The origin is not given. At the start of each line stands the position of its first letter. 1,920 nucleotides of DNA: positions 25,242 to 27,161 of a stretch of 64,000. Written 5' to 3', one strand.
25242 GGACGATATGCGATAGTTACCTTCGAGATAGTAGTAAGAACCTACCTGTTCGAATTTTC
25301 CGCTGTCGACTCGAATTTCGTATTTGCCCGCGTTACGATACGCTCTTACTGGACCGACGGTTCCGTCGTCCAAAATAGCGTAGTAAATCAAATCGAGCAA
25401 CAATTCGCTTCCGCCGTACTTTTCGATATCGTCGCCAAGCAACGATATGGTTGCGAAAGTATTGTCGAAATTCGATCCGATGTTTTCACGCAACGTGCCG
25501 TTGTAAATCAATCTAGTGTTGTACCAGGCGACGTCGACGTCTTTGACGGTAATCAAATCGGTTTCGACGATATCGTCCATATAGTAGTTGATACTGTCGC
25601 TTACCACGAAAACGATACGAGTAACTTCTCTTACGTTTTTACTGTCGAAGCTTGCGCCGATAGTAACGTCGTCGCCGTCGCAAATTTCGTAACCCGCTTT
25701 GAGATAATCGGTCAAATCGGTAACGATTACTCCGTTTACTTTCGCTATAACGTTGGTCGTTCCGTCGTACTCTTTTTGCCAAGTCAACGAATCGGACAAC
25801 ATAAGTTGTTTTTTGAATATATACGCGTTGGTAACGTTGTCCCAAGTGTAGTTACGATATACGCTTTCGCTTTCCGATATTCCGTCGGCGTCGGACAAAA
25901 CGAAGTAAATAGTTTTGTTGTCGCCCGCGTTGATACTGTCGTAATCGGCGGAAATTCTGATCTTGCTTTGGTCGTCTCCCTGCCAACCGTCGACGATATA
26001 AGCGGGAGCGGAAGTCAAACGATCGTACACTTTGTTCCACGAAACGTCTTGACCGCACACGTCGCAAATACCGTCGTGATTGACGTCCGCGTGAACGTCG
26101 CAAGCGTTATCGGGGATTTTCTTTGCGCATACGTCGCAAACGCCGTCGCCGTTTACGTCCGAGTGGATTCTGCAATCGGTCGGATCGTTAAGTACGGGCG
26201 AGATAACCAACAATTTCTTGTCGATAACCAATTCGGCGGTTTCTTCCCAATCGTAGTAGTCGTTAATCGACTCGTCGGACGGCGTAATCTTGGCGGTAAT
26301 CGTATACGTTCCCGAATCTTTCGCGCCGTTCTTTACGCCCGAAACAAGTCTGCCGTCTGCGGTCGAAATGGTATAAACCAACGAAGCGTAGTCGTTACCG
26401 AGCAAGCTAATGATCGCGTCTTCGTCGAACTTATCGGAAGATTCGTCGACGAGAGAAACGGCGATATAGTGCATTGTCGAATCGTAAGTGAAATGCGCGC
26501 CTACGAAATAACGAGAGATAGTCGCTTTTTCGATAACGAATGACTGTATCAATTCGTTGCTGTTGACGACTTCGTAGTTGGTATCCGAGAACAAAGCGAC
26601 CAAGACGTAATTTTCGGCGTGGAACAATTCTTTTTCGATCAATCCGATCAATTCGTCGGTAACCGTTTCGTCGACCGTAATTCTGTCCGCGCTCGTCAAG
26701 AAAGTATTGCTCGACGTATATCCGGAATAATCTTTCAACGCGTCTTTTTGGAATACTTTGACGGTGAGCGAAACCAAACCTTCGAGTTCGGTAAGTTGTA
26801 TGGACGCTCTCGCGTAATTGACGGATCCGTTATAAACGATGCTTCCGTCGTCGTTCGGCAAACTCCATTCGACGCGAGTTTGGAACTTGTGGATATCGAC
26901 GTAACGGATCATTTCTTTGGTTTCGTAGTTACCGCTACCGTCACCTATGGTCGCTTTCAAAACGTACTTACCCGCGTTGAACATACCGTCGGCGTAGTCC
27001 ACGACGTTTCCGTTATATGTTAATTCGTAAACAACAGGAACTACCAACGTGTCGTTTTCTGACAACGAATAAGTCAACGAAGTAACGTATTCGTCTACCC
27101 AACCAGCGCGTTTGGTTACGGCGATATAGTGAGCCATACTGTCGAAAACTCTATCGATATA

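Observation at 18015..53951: Single ~36-kb gene encoding a ~11,978-aa surface protein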

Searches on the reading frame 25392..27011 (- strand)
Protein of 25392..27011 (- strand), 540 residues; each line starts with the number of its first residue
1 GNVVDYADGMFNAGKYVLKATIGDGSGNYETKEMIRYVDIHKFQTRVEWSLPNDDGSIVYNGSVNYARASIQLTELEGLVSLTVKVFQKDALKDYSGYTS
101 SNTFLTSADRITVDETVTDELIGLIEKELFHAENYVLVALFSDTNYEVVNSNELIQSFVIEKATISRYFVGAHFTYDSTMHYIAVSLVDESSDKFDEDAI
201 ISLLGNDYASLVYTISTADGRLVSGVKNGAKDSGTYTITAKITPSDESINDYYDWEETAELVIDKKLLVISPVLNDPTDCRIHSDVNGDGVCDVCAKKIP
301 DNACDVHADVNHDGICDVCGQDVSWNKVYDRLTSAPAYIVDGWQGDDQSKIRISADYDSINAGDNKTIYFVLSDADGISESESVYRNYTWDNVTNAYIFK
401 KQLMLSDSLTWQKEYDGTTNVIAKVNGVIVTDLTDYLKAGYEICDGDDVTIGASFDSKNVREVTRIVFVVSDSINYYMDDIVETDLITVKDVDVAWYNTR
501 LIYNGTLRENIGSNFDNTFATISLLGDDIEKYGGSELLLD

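Call 8: search_protein_families(library=pfam, max_evalue=0.01, proteins=[window:25392-27011:-])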
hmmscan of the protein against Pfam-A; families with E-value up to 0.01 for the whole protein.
window:25392-27011:- (540 aa): 1 family
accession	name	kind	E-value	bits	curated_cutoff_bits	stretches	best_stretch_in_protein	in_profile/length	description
PF18657.6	YDG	-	6.1e-06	26.8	25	1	401-465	3-62/85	YDG domain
